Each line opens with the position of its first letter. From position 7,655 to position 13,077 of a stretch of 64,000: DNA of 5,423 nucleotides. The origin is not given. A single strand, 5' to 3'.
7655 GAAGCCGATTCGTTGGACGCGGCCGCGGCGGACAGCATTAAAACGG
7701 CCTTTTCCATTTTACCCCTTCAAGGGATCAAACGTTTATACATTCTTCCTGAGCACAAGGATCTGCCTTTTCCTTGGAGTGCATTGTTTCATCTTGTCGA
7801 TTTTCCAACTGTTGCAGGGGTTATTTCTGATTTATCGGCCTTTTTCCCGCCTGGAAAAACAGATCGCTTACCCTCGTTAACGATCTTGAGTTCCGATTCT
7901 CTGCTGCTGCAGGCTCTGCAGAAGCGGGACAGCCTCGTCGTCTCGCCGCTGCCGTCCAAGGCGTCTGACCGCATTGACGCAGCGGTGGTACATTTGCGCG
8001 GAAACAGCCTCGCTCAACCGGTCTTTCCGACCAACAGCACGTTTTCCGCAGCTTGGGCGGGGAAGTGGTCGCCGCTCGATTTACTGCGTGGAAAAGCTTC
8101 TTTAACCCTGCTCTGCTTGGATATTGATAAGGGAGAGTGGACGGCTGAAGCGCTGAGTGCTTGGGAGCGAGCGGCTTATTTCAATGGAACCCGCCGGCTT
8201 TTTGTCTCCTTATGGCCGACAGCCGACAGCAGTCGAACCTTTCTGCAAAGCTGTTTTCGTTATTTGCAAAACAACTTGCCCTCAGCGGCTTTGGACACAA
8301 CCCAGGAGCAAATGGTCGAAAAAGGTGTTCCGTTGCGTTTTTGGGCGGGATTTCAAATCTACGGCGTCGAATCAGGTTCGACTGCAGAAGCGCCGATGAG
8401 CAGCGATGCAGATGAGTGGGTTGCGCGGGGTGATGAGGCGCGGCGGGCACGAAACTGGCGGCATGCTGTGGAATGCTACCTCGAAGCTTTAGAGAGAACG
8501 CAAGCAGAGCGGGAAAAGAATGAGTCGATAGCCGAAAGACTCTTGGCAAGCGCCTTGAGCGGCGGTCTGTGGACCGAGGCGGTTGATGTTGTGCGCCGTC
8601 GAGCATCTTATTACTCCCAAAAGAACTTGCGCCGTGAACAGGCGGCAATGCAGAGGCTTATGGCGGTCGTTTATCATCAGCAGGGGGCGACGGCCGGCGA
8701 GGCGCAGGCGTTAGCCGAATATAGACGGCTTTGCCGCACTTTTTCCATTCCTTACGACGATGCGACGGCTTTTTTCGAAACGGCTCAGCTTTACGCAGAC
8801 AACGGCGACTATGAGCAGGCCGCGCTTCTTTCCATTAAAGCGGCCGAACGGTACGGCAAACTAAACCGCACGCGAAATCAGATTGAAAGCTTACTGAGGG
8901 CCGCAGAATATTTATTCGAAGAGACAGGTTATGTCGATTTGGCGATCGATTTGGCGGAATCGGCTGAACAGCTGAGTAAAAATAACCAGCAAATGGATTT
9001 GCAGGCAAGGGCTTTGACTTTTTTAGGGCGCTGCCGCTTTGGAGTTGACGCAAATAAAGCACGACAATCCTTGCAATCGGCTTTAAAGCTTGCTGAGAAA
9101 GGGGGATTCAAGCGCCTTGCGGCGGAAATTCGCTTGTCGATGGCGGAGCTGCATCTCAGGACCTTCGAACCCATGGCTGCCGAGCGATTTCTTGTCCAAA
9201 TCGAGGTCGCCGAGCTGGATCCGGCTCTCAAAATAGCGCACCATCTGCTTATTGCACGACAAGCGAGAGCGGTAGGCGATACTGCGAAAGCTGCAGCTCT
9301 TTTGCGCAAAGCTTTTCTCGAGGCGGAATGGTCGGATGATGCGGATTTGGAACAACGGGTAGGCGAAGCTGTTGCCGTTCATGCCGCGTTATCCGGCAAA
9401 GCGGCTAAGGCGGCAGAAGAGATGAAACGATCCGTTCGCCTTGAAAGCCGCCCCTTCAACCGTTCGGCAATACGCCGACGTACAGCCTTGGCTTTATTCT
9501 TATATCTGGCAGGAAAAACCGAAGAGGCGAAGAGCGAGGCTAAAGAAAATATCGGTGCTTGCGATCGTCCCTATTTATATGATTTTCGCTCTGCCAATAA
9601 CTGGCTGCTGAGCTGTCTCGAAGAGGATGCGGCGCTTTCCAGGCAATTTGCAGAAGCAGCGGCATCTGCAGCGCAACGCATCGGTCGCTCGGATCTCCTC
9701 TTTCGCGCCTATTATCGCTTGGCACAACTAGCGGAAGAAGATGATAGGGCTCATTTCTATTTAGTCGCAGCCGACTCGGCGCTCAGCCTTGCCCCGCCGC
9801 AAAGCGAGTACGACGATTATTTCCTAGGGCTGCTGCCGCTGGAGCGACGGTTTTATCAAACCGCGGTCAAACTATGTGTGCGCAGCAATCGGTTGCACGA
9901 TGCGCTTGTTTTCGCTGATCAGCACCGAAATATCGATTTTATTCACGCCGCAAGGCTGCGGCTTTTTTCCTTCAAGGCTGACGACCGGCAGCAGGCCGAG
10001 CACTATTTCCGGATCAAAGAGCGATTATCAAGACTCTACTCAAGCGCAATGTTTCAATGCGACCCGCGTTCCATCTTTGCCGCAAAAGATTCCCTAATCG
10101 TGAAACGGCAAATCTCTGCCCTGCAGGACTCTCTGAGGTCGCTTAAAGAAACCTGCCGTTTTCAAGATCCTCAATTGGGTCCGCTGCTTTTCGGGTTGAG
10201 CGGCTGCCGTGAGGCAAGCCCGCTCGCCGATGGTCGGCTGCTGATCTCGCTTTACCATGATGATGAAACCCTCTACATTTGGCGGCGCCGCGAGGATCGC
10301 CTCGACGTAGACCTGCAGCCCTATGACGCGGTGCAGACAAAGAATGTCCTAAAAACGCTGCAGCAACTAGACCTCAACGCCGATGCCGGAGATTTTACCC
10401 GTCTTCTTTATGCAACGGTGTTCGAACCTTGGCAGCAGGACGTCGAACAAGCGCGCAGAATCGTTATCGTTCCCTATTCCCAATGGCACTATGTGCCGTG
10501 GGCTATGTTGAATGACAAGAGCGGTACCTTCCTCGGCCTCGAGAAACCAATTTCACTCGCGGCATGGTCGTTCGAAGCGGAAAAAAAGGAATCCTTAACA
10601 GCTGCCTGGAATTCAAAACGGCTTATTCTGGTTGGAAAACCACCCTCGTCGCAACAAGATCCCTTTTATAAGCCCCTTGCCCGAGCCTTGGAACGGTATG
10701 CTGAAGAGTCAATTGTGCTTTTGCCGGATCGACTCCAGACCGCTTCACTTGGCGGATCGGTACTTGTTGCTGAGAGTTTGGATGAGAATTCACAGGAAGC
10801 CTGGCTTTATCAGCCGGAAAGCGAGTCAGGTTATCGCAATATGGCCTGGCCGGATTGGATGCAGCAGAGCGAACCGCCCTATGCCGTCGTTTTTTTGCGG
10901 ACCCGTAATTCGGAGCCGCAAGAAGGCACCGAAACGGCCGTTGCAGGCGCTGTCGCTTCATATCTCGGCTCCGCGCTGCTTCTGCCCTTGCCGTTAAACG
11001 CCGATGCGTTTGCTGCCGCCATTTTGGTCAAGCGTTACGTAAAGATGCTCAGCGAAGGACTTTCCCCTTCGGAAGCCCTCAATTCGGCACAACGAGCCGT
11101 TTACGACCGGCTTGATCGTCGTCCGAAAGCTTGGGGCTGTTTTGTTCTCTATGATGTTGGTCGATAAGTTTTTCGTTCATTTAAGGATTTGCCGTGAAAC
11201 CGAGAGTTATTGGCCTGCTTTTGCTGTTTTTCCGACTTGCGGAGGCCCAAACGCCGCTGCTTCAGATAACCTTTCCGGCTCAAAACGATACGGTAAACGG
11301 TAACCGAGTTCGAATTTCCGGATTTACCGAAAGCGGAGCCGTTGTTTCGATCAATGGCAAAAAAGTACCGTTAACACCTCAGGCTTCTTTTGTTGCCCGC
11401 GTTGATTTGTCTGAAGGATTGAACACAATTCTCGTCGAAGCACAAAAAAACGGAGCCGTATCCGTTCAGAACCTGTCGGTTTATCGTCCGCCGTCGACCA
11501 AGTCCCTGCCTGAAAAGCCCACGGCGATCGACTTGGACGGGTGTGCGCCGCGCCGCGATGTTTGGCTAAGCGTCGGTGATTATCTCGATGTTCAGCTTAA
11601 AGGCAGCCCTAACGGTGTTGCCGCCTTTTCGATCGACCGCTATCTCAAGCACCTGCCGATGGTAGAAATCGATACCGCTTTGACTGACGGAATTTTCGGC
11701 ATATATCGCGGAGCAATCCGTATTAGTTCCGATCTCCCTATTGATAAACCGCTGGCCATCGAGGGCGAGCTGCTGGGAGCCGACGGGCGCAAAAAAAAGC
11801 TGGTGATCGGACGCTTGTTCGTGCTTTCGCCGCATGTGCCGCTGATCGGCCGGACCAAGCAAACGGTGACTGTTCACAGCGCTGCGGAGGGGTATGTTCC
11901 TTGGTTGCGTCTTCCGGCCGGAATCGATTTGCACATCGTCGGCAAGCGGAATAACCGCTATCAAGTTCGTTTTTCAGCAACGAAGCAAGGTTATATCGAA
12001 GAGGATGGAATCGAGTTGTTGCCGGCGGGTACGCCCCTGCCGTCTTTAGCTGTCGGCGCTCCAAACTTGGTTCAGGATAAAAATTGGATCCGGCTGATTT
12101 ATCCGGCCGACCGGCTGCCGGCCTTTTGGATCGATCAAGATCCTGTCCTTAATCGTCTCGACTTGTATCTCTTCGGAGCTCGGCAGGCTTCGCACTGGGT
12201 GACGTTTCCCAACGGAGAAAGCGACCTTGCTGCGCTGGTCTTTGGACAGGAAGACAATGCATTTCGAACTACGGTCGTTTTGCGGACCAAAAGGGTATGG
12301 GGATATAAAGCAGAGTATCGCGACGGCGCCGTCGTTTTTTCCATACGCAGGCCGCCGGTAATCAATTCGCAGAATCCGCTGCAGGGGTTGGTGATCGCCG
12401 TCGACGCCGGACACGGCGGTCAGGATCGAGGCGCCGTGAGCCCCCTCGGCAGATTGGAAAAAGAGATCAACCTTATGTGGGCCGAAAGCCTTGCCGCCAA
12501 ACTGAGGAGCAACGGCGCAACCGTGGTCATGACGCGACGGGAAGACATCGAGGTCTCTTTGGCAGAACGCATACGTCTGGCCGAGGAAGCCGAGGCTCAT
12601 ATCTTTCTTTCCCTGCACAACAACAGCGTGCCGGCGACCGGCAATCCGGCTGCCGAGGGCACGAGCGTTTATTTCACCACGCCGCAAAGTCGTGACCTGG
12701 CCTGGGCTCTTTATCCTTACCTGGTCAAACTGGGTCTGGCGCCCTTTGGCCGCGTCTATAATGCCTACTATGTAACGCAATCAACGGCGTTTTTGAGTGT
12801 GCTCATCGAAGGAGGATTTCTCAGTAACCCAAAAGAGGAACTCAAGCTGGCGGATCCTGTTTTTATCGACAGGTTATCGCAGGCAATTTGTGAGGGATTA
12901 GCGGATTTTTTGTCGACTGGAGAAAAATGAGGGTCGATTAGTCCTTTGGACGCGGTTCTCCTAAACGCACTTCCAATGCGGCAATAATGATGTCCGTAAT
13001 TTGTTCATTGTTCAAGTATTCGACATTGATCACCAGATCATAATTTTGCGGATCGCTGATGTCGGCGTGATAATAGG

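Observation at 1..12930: Translationally coupled envelope operon: YdbH-like / YnbE-YdbL fusion / giant CHAT protein / amidase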

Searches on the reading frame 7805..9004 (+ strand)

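Call 64: search_protein_families(library=pfam, proteins=[window:7805-9004:+], max_evalue=0.05)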
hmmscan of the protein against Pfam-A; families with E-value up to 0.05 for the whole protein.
window:7805-9004:+ (400 aa): 5 families
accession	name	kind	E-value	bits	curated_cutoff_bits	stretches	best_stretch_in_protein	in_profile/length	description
PF12770.12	CHAT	-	9e-07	29.1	24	1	113-187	207-288/289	CHAT domain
PF18728.6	HEPN_AbiV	-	7.2e-05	23.4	27.1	1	317-364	10-57/155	AbiV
PF13432.12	TPR_16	-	0.0085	17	32.7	1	300-347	14-57/65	Tetratricopeptide repeat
PF25575.1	TPR_BSK1_C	-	0.01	16.2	42.2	0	207-234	47-74/118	Serine/threonine-protein kinase BSK1-like, TPR repeats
PF07719.23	TPR_2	-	0.022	15.3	27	1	202-230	1-29/34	Tetratricopeptide repeat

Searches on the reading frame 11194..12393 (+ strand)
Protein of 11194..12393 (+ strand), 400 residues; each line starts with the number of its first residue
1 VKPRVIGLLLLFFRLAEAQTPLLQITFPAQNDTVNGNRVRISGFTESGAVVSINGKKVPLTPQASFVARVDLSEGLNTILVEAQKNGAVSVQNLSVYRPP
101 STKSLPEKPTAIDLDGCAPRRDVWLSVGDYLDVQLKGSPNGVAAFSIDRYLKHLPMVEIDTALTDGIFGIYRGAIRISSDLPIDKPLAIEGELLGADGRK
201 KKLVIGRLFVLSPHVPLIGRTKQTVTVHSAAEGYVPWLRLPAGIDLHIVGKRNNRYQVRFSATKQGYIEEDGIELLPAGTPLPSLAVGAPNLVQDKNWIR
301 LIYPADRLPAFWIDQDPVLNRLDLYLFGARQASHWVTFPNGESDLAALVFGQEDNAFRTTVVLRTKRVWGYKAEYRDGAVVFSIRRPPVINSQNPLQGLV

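Call 64: search_protein_families(library=pfam, proteins=[window:11194-12393:+], max_evalue=0.05)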
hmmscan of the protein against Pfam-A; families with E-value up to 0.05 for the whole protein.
window:11194-12393:+ (400 aa): 1 family
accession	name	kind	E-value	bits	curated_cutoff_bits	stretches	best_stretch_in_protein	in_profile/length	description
PF09136.16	Glucodextran_B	-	1.4e-10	41.3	27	1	21-88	1-71/83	Glucodextranase, domain B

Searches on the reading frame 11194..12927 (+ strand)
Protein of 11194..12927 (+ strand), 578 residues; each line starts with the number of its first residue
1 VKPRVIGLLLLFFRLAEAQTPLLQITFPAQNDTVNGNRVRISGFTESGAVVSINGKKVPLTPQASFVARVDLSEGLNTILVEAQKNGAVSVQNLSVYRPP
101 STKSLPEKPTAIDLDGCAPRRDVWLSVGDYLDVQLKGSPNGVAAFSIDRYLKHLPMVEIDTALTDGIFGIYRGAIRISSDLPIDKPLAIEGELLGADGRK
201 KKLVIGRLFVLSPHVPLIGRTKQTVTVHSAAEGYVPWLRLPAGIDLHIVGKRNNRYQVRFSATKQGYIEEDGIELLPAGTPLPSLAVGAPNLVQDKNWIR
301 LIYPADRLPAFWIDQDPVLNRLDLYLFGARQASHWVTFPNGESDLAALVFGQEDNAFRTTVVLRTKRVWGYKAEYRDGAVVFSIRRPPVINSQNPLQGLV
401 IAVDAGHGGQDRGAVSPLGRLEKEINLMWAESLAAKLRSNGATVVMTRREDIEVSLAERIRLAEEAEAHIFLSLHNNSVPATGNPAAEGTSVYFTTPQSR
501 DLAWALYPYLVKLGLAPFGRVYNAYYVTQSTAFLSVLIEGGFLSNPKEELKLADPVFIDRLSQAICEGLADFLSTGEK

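Call 8: search_protein_families(library=pfam, proteins=[window:11194-12927:+], max_evalue=0.01)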
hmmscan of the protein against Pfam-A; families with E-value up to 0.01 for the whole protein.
window:11194-12927:+ (578 aa): 2 families
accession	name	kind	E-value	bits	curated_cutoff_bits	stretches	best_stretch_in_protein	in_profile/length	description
PF01520.23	Amidase_3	-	1.1e-38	133.5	27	1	401-570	1-173/174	N-acetylmuramoyl-L-alanine amidase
PF09136.16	Glucodextran_B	-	2.5e-10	40.6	27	1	21-88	1-71/83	Glucodextranase, domain B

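Call 9: search_protein_families(library=ncbifam, proteins=[window:11194-12927:+], max_evalue=0.01)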
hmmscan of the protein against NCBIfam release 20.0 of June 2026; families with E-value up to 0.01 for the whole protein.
window:11194-12927:+ (578 aa): 5 families
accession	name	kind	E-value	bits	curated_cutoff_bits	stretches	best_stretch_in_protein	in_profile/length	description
TIGR02883.1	spore_cwlD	equivalog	2.2e-29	102.9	221.55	1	400-572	2-189/189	N-acetylmuramoyl-L-alanine amidase CwlD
NF007652.1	PRK10319.1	equivalog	2e-21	76.5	400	2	400-495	59-152/291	N-acetylmuramoyl-L-alanine amidase AmiA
NF007751.0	PRK10431.1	equivalog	1.1e-19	70.3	532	2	383-494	176-285/445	N-acetylmuramoyl-L-alanine amidase AmiB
NF038267.1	amidase_AmiC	exception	1.7e-15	56.6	700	1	399-494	187-280/407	N-acetylmuramoyl-L-alanine amidase AmiC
NF038140.1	amidase_Rv3717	exception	2.5e-07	30.3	335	0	409-484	50-131/233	Rv3717 family N-acetylmuramoyl-L-alanine amidase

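Call 93: search_protein_families(library=padloc, proteins=[window:11194-12927:+], max_evalue=0.01)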
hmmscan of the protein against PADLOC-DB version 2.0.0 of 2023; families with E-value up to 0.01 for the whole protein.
window:11194-12927:+ (578 aa): 0 families
